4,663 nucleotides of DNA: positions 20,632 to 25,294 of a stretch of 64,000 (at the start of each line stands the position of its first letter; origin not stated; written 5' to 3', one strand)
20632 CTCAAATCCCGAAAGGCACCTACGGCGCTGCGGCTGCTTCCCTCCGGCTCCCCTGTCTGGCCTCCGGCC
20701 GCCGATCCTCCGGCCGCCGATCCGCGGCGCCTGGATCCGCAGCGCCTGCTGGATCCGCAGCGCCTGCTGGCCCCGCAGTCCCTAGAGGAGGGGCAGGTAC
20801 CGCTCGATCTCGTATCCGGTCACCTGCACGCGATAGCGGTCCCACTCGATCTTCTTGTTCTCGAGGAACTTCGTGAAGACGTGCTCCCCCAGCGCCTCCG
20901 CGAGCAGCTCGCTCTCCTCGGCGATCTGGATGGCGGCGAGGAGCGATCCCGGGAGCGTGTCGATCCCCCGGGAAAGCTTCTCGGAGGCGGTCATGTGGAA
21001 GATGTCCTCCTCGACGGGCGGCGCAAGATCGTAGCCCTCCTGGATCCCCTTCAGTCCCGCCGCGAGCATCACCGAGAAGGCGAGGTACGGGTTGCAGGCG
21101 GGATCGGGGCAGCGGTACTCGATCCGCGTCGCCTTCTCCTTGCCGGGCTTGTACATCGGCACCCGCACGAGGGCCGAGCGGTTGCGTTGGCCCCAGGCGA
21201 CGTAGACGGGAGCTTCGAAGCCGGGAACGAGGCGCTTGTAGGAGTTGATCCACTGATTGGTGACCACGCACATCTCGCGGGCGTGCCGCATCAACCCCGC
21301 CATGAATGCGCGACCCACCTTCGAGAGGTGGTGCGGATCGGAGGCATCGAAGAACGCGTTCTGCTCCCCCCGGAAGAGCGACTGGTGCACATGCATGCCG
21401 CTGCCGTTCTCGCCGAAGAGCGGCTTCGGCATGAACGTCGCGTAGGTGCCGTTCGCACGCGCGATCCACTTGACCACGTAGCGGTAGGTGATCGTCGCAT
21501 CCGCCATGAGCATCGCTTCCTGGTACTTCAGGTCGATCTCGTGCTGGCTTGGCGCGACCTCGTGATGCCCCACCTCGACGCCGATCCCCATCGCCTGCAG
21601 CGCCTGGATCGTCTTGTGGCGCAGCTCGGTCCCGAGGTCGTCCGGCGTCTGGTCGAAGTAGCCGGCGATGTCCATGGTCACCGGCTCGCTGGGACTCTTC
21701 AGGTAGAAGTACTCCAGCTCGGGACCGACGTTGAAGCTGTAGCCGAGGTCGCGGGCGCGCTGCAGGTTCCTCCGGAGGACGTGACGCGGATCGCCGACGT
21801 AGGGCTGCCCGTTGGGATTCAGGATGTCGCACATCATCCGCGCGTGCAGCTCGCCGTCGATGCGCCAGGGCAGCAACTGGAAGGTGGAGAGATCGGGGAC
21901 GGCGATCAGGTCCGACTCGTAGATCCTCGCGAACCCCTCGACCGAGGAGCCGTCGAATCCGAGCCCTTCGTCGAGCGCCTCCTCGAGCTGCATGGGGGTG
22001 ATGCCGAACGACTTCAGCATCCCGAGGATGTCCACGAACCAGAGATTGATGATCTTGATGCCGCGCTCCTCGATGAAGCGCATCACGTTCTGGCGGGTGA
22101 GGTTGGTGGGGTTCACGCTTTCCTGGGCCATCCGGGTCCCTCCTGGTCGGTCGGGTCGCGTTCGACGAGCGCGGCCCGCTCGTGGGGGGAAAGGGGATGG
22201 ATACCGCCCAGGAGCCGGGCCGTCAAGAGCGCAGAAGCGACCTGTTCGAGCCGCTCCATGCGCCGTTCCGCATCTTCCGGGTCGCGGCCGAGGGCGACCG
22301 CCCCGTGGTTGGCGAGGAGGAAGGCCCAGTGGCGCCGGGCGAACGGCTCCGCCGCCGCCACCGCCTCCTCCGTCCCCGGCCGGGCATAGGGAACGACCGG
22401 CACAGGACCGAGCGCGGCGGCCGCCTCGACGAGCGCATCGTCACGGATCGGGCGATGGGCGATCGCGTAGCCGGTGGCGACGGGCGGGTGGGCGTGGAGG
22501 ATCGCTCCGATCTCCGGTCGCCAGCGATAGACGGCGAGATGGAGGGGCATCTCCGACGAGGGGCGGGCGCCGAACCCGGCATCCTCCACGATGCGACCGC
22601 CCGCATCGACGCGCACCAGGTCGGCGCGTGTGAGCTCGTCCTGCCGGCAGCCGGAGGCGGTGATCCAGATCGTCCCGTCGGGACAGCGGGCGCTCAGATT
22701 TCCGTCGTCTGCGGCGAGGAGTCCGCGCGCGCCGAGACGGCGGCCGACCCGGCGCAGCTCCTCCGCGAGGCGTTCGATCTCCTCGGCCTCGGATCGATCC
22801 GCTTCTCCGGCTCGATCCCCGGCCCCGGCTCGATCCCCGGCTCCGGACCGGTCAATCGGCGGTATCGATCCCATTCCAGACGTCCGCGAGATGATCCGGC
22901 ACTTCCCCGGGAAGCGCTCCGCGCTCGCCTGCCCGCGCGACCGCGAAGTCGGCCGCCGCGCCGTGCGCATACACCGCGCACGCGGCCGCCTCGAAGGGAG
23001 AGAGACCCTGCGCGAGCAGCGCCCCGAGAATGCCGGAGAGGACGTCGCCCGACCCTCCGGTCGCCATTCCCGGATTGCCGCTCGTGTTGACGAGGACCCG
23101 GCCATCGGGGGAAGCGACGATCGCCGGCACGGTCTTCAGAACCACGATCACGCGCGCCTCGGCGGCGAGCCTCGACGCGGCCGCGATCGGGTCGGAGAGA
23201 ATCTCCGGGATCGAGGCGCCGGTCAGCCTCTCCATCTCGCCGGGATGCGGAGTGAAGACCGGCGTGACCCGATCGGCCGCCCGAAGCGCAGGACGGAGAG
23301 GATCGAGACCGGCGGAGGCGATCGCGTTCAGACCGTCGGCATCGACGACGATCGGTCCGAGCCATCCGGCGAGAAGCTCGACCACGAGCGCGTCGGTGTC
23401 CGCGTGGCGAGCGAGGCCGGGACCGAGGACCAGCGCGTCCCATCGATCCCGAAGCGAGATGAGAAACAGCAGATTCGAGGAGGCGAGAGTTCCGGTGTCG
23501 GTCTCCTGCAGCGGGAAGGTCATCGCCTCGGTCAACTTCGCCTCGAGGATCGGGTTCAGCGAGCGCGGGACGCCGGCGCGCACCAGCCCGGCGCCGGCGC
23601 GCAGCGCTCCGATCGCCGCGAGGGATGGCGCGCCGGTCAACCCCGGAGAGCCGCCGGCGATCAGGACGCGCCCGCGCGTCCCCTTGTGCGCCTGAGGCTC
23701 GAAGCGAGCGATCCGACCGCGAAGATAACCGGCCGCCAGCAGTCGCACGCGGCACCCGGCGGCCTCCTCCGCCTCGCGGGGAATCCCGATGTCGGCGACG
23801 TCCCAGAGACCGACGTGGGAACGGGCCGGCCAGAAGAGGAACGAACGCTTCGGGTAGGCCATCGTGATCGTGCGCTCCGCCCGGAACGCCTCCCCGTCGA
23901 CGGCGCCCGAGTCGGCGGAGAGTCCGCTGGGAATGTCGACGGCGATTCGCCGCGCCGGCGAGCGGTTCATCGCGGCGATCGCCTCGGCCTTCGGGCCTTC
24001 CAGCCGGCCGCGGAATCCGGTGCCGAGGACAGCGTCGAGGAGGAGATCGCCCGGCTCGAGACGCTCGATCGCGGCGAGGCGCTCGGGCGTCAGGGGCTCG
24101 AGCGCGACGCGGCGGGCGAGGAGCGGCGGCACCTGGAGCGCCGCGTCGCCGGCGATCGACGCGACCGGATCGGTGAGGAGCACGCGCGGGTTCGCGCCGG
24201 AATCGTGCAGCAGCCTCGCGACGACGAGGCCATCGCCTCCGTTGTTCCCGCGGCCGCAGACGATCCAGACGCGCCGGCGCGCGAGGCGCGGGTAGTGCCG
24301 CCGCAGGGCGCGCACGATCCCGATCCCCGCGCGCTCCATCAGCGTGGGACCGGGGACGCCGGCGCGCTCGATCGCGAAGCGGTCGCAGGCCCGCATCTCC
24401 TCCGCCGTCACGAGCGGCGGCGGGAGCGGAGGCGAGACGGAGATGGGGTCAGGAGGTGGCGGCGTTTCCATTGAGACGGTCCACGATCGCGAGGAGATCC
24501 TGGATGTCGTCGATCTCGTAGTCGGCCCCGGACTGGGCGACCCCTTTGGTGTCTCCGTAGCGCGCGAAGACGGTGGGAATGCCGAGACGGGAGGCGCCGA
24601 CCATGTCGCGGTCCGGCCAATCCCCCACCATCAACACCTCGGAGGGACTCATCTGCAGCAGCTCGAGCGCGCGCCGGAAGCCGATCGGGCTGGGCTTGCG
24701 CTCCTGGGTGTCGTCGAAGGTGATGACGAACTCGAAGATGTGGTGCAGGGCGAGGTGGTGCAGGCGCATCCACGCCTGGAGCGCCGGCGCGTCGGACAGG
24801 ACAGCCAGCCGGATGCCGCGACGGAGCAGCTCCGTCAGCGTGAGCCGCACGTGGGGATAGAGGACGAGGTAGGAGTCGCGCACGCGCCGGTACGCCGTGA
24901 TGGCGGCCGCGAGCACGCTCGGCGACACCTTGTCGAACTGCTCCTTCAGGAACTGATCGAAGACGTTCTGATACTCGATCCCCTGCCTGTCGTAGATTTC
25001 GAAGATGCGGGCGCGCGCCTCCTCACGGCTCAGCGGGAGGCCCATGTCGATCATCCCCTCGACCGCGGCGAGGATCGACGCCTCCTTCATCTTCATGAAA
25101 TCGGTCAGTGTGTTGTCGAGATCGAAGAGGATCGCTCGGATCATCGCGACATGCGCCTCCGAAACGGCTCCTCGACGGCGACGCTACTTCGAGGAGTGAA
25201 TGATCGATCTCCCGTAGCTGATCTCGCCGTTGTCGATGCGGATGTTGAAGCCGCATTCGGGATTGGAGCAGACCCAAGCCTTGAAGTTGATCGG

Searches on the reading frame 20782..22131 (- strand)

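Call 69: search_protein_families(library=pfam, proteins=[window:20782-22131:-], max_evalue=0.001)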
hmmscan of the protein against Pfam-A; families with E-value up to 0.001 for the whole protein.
window:20782-22131:- (449 aa): 2 families
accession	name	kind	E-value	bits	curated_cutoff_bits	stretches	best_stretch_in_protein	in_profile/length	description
PF00120.29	Gln-synt_C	-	1.8e-124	415.7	24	1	113-445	2-344/344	Glutamine synthetase, catalytic domain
PF03951.24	Gln-synt_N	-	4.3e-27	94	33.4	1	25-106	2-82/82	Glutamine synthetase, beta-Grasp domain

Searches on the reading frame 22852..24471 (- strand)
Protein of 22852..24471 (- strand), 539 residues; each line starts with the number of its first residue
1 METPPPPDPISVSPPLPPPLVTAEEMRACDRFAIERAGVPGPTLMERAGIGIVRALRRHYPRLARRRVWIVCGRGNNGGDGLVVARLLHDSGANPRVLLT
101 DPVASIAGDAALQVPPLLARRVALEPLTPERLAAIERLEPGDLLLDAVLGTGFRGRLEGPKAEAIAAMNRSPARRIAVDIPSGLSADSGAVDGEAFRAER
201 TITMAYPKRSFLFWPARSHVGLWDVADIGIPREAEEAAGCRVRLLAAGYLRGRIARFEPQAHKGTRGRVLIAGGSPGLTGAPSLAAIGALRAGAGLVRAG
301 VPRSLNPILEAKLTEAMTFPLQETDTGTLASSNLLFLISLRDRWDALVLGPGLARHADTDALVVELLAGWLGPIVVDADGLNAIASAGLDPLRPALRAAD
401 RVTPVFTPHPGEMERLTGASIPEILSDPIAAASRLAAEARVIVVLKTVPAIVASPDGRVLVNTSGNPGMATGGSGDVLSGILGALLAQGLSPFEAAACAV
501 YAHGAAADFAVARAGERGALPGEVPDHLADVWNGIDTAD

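Call 69: search_protein_families(library=pfam, proteins=[window:22852-24471:-], max_evalue=0.001)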
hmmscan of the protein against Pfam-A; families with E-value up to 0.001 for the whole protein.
window:22852-24471:- (539 aa): 2 families
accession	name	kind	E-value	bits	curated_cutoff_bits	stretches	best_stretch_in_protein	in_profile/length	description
PF01256.23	Carb_kinase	-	2e-52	178.5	27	1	269-521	1-233/242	NAD(P)H-hydrate dehydratase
PF03853.21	YjeF_N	-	1.2e-40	139.6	24.9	1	43-209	3-168/169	YjeF-related protein N-terminus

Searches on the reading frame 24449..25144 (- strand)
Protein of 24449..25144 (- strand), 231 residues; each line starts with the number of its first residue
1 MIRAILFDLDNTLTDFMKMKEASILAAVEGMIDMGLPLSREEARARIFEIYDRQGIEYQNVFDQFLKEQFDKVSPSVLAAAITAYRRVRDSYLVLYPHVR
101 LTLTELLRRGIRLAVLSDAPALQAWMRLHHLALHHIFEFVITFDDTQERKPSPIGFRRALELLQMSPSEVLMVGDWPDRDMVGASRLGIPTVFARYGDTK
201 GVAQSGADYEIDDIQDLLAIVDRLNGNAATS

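Call 69: search_protein_families(library=pfam, proteins=[window:24449-25144:-], max_evalue=0.001)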
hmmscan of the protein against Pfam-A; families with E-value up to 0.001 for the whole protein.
window:24449-25144:- (231 aa): 4 families
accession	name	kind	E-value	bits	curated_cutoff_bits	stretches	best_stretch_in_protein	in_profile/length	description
PF13419.12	HAD_2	-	7.1e-27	95.1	23.8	1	5-193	1-177/178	Haloacid dehalogenase-like hydrolase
PF00702.32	Hydrolase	-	1.3e-26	94.6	26.4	1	2-188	1-191/191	haloacid dehalogenase-like hydrolase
PF13242.12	Hydrolase_like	-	7.6e-12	45.4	22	1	149-214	3-72/75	HAD-hyrolase-like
PF12710.13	HAD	-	2.6e-07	31.7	27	1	5-137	1-128/189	haloacid dehalogenase-like hydrolase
